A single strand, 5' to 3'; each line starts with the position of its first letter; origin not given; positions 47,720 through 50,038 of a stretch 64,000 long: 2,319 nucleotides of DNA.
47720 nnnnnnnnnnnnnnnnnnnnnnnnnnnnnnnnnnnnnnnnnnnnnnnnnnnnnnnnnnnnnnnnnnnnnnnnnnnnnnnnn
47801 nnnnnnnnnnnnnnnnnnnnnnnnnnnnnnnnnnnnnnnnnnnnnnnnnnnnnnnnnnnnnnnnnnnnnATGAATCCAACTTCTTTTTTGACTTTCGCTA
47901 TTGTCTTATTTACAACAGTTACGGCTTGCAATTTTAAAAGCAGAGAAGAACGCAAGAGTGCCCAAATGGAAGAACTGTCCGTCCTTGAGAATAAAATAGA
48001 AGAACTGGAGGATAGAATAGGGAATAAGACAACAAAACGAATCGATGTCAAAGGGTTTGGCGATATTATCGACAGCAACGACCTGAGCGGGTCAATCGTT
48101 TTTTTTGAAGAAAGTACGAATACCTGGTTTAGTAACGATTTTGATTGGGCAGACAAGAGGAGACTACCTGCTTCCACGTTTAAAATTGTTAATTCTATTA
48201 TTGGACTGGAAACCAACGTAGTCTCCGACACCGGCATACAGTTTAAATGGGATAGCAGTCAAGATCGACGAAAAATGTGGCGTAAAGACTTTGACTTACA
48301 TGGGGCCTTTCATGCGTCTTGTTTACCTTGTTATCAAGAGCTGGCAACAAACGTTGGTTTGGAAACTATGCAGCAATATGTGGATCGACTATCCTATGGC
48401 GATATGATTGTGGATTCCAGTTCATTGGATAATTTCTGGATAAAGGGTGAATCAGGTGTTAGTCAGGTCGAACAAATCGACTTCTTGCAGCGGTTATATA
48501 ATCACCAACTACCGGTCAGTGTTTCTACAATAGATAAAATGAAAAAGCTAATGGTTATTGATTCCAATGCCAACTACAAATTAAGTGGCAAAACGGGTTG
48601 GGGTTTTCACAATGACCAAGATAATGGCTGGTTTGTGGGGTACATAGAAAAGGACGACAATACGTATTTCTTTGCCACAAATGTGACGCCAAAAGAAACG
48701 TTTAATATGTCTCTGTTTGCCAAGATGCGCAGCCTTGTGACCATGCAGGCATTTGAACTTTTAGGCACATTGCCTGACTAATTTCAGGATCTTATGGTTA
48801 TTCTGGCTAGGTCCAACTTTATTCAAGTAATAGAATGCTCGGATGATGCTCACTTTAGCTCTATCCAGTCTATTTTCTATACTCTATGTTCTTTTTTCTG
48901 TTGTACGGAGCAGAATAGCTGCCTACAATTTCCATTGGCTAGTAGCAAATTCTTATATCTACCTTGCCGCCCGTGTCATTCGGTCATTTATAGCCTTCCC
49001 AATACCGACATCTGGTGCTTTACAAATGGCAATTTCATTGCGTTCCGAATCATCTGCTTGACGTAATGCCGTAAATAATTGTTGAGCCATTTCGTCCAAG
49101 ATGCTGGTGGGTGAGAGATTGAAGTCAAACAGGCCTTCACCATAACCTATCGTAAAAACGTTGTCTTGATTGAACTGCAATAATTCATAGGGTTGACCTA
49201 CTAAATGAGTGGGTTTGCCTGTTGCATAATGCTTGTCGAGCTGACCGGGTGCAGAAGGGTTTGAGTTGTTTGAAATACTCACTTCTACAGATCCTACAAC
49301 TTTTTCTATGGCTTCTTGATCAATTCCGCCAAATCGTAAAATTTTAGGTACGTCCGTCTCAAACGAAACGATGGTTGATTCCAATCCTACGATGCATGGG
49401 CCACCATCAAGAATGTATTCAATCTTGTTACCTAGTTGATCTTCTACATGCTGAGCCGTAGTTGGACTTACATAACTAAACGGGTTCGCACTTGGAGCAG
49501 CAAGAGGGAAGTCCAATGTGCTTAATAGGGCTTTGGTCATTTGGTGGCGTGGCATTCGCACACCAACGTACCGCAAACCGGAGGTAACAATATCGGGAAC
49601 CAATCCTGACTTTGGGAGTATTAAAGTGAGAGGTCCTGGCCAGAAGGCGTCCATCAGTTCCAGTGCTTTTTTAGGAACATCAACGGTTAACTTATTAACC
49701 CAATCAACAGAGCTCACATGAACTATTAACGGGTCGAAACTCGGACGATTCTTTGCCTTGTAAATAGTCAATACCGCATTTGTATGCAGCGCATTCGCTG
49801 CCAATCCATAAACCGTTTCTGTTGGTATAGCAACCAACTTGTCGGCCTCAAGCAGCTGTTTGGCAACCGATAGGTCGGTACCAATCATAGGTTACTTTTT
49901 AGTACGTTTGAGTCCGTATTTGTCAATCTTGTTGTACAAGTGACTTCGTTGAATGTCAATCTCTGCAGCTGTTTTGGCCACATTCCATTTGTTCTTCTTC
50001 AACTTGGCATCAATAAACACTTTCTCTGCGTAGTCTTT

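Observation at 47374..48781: Chromosomal class D (OXA-like) beta-lactamase preceded by a pseudogene and a large hairpin-T6 element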

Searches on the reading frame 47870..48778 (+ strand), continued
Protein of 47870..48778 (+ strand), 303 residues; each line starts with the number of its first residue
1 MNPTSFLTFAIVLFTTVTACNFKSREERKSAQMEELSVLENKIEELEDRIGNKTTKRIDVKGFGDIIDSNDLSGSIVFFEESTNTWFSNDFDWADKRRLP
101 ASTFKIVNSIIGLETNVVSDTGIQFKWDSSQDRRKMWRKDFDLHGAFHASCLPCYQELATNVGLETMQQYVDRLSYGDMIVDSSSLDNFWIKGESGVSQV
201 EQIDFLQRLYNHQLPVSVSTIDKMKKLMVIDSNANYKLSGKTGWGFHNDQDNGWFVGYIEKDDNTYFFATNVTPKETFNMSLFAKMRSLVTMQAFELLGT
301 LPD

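Call 60: search_protein_families(library=pfam, proteins=[L001:4672-5181:+, L001:5206-5646:+, L001:3290-3694:+], max_evalue=0.1)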
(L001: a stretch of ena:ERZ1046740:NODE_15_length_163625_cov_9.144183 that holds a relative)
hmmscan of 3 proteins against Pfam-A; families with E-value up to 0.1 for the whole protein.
L001:4672-5181:+ (170 aa): 6 families
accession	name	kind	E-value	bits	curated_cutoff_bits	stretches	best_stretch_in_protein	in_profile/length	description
PF13474.12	SnoaL_3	-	1.1e-08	35.9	22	1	48-161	1-114/121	SnoaL-like domain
PF14534.12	DUF4440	-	3.1e-07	31.2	25.2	1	48-158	1-107/107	Domain of unknown function (DUF4440)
PF12680.13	SnoaL_2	-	8e-05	23.6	27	1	55-154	4-97/102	SnoaL-like domain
PF13577.12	SnoaL_4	-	0.00051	20.5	24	1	43-160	4-124/126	SnoaL-like domain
PF00079.25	Serpin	-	0.033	13.9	27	1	2-75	21-94/370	Serpin (serine protease inhibitor)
PF07366.18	SnoaL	-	0.054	13.8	28.4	1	51-131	3-82/126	SnoaL-like polyketide cyclase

L001:5206-5646:+ (147 aa): 2 families
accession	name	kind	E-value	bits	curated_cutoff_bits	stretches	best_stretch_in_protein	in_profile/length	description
PF20101.4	DUF6491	-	0.015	15.8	27.5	1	6-120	3-74/138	Family of unknown function (DUF6491)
PF13627.12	LptM_cons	-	0.027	14.7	27.3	1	9-24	2-17/23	LPS-assembly lipoprotein LptM, conserved region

L001:3290-3694:+ (135 aa): 1 family
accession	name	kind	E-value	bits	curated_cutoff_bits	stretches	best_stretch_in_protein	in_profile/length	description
PF00027.35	cNMP_binding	-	4.8e-05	23.7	27.5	1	2-58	31-86/89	Cyclic nucleotide-binding domain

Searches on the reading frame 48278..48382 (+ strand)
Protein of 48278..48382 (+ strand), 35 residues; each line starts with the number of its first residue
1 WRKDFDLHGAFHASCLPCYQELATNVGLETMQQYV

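Call 66: search_solved_structures(query=window:48278-48382:+, max_evalue=1, show_alignments=5)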
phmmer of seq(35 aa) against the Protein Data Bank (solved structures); distinct sequences matched with E-value up to 1: 70 (the best 60 are shown).
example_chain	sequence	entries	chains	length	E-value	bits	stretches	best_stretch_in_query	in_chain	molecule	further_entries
5l2f_A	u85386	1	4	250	9.3e-05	25.1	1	1-33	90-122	Beta-lactamase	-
8sq7_A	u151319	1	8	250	0.00018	24.3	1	1-33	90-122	Beta-lactamase OXA-82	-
5kzh_A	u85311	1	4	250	0.00019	24.2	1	1-33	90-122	Beta-lactamase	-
6t1h_A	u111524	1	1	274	0.00019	24.2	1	1-33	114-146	Beta-lactamase OXA-66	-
4zdx_A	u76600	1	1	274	0.00019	24.2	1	1-33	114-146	Beta-lactamase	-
6n6w_A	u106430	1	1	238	0.00037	23.3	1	1-34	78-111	Beta-lactamase oxa23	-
6n6x_A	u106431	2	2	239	0.00037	23.3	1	1-34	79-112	Beta-lactamase oxa23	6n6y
6n6v_A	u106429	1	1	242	0.00038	23.3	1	1-34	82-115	Beta-lactamase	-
4jf4_A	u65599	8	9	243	0.00039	23.2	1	1-34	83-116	Beta-lactamase | Beta-lactamase OXA-23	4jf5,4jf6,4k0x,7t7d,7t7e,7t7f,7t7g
6n6t_A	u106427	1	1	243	0.00039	23.2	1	1-34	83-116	Beta-lactamase oxa23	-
6n6u_A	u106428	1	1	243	0.00039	23.2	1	1-34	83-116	Beta-lactamase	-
4k0w_A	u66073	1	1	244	0.00039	23.2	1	1-34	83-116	Beta-lactamase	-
6skq_A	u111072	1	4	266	0.00041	23.2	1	1-35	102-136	Beta-lactamase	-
4x55_A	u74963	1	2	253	0.00041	23.2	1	1-34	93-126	Beta-lactamase OXA-225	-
5wi3_B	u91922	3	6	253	0.00042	23.2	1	1-34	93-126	OXA-239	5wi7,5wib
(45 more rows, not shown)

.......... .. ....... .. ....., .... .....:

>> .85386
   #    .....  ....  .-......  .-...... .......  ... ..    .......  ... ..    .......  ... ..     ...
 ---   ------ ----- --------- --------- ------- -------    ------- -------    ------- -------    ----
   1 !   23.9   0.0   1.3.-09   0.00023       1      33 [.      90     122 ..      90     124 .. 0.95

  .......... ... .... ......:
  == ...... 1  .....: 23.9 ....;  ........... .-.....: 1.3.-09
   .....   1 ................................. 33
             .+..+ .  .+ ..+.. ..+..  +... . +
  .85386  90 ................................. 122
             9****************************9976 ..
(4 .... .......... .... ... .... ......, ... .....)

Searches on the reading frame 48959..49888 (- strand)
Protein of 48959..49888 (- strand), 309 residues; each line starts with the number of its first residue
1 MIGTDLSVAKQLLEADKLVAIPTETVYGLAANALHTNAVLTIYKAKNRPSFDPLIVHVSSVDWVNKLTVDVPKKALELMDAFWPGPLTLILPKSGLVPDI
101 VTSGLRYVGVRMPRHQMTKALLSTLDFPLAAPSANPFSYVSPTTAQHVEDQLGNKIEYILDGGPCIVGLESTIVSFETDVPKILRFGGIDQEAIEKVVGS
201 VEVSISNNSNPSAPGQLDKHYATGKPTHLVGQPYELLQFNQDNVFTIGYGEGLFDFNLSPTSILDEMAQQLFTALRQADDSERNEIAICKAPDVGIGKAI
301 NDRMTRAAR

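Call 3: search_protein_families(library=pfam, proteins=[window:48959-49888:-], max_evalue=0.01)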
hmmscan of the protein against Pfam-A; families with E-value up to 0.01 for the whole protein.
window:48959-49888:- (309 aa): 2 families
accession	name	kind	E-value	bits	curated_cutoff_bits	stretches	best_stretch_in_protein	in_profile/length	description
PF01300.24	Sua5_yciO_yrdC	-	5.8e-57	192.5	25.1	1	12-187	2-178/178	Telomere recombination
PF03481.19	Sua5_C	-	7.9e-18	65.7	22.9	1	189-308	1-135/136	Threonylcarbamoyl-AMP synthase, C-terminal domain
